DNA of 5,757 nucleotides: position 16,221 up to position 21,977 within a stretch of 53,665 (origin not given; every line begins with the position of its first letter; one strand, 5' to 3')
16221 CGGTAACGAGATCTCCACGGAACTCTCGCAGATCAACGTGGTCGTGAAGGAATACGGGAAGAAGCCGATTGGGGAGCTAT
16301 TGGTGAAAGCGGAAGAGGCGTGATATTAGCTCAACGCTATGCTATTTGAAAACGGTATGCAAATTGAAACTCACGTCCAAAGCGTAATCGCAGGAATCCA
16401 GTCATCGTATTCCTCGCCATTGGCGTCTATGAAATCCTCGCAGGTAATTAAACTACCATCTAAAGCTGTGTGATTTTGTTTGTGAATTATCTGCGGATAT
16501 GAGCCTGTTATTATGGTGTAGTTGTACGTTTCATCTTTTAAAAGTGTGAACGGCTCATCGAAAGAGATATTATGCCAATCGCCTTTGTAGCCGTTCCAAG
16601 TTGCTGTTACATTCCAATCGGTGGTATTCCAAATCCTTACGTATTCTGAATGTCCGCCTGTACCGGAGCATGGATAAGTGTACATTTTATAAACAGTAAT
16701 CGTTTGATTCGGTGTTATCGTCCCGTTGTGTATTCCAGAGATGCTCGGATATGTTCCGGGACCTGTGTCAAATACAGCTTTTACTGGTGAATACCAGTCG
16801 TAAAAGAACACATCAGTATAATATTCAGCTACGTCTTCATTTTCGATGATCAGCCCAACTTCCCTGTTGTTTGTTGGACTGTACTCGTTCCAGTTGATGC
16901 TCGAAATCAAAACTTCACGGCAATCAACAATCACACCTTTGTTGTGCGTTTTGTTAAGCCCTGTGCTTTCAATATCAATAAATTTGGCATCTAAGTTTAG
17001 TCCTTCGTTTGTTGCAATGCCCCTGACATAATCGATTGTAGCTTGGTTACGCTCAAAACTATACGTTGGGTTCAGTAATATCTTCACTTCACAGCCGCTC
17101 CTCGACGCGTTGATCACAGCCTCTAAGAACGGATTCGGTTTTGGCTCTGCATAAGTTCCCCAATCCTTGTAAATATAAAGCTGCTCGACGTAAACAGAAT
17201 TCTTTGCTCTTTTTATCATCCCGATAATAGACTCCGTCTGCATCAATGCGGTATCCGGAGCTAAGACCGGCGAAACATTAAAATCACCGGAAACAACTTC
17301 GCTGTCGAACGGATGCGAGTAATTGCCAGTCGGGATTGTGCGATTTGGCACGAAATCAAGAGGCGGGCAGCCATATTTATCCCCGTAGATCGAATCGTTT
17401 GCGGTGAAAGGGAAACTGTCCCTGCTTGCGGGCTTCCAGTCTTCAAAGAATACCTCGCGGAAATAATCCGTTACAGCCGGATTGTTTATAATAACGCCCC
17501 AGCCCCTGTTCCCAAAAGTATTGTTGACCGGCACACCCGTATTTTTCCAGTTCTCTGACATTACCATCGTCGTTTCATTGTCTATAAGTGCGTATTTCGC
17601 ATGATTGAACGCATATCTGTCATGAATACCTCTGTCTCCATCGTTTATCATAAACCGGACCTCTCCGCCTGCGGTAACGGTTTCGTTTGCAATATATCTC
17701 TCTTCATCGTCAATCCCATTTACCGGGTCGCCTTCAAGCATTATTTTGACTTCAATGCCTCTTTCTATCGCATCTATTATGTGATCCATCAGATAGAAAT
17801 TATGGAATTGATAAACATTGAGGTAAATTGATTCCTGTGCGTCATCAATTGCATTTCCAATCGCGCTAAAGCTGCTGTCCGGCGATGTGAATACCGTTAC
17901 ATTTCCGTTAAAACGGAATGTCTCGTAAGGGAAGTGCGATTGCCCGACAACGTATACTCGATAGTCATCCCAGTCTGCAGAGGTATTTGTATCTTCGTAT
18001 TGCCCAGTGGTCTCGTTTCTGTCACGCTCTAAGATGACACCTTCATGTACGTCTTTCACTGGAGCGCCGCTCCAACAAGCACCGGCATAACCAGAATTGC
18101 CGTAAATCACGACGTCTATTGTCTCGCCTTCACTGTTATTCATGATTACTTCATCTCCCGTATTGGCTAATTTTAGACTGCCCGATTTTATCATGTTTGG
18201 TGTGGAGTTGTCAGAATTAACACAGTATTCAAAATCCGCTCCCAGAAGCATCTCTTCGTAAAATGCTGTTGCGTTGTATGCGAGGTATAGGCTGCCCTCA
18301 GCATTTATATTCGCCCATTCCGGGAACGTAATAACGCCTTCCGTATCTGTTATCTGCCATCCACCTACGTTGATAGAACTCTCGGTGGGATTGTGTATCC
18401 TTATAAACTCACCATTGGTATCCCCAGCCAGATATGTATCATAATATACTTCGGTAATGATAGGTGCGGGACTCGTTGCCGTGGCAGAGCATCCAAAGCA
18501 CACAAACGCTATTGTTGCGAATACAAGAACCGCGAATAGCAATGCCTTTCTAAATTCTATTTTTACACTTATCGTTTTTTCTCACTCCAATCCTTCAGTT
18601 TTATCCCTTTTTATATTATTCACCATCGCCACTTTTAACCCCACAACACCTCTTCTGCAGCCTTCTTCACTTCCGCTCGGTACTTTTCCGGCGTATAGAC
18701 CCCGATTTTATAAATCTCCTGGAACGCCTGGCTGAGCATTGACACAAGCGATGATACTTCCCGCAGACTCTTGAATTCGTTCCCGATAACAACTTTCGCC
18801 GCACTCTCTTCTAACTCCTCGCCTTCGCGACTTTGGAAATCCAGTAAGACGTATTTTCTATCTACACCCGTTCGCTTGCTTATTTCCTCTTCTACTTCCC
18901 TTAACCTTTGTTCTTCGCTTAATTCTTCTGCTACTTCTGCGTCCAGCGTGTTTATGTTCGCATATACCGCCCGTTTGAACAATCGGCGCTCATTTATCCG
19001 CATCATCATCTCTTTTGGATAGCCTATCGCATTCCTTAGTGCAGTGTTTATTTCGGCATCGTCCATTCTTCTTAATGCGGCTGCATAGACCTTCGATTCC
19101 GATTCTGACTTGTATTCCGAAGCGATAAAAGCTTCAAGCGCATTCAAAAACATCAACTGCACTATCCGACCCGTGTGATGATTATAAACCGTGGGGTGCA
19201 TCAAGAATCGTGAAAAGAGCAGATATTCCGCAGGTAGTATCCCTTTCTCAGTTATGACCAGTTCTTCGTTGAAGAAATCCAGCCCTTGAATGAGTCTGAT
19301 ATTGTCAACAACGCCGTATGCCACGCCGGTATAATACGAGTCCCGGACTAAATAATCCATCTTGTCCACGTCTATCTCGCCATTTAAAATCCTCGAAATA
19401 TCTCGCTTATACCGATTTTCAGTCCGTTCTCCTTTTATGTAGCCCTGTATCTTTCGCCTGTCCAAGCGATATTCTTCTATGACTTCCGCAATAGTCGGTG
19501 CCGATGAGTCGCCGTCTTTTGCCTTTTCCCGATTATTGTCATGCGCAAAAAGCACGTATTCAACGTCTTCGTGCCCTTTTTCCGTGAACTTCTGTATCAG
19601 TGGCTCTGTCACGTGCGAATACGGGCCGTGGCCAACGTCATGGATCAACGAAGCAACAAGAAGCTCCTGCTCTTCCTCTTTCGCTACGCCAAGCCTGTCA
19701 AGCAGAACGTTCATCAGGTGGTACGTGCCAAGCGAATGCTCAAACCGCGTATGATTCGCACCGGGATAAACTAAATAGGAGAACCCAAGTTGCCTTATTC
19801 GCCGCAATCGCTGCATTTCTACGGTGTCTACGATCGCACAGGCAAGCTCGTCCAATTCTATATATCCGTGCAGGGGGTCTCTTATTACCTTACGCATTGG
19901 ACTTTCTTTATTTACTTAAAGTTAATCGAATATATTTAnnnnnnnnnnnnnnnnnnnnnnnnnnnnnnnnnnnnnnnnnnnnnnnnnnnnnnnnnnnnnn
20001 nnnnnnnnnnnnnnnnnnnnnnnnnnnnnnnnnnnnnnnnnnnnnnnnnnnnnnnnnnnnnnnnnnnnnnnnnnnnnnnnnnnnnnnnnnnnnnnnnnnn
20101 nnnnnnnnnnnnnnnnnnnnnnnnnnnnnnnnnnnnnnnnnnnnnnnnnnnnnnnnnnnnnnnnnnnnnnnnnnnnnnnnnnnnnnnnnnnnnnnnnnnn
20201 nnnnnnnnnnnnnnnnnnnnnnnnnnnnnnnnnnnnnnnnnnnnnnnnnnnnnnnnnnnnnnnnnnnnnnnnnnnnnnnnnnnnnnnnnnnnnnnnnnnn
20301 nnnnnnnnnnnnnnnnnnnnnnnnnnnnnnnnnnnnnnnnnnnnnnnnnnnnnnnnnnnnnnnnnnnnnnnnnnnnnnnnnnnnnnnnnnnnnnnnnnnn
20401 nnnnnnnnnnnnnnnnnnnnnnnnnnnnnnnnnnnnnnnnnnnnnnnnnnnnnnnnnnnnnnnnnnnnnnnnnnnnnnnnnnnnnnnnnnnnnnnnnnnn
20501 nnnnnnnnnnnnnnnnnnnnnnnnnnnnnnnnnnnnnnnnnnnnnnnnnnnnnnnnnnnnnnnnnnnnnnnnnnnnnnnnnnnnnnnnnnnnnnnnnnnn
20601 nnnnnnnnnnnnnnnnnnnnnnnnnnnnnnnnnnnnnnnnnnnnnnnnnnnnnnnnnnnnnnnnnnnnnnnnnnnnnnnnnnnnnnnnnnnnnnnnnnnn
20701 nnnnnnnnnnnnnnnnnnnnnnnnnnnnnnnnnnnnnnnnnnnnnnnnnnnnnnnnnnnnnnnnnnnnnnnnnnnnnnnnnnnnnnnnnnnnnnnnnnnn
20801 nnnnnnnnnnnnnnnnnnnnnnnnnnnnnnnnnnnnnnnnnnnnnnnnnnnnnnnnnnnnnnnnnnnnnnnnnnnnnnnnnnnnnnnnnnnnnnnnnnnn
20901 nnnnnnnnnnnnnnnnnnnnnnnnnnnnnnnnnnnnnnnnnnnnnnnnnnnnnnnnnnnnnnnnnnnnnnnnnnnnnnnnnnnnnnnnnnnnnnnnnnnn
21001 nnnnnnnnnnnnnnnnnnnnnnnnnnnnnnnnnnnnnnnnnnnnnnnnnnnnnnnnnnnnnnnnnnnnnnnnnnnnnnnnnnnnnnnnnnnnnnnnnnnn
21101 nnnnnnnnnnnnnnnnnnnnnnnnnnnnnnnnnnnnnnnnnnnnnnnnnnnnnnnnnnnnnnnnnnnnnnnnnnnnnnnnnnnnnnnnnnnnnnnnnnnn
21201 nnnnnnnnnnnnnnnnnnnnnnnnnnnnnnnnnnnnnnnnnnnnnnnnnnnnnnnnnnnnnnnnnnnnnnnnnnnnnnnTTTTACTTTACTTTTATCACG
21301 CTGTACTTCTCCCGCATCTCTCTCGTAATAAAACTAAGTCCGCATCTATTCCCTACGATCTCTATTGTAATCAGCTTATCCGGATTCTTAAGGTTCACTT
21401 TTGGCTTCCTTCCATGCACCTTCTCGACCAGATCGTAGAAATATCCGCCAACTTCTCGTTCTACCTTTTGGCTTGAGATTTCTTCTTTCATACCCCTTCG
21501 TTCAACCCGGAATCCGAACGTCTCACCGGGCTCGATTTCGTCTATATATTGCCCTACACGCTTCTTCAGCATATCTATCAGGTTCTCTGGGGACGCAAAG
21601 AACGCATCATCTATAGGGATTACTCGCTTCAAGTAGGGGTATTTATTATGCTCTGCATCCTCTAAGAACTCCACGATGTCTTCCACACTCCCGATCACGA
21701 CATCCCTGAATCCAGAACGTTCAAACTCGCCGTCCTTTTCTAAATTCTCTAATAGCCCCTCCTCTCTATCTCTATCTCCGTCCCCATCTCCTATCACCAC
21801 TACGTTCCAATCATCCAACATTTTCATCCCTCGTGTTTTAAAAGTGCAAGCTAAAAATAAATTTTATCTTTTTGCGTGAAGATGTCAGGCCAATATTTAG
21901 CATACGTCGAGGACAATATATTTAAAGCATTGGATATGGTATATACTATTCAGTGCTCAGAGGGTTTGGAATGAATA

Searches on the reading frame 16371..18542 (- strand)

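Call 23: search_protein_families(library=pfam, proteins=[window:16371-18542:-], max_evalue=0.001)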
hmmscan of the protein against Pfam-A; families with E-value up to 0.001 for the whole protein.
window:16371-18542:- (723 aa): 4 families
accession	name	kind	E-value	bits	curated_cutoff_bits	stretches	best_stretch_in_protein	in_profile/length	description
PF13091.12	PLDc_2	-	4.2e-35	120.9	27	2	230-369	3-132/132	PLD-like domain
PF00932.25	LTD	-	3.5e-13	50.3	34.3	1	22-148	3-108/109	Lamin Tail Domain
PF11495.14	Regulator_TrmB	-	7.6e-08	32.3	22.2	1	217-326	4-116/233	Archaeal transcriptional regulator TrmB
PF00614.28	PLDc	-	0.00011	22.5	21.9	0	533-553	6-26/28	Phospholipase D Active site motif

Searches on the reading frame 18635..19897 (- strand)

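Call 23: search_protein_families(library=pfam, proteins=[window:18635-19897:-], max_evalue=0.001)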
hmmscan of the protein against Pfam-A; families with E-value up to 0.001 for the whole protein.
window:18635-19897:- (420 aa): 2 families
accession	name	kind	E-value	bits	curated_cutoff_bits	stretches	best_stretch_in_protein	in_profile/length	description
PF19276.4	HD_assoc_2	-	4.7e-62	209.8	23.1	1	197-418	1-211/222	HD associated region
PF01966.28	HD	-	1.8e-10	41.5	22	1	51-185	1-115/116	HD domain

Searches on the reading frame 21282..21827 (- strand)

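Call 65: search_protein_families(library=pfam, proteins=[window:21282-21827:-], max_evalue=0.001)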
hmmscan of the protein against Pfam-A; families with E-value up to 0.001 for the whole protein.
window:21282-21827:- (181 aa): 1 family
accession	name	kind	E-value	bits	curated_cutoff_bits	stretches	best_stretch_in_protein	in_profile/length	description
PF02926.22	THUMP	-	1.5e-11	45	20.6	1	88-165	8-82/84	THUMP domain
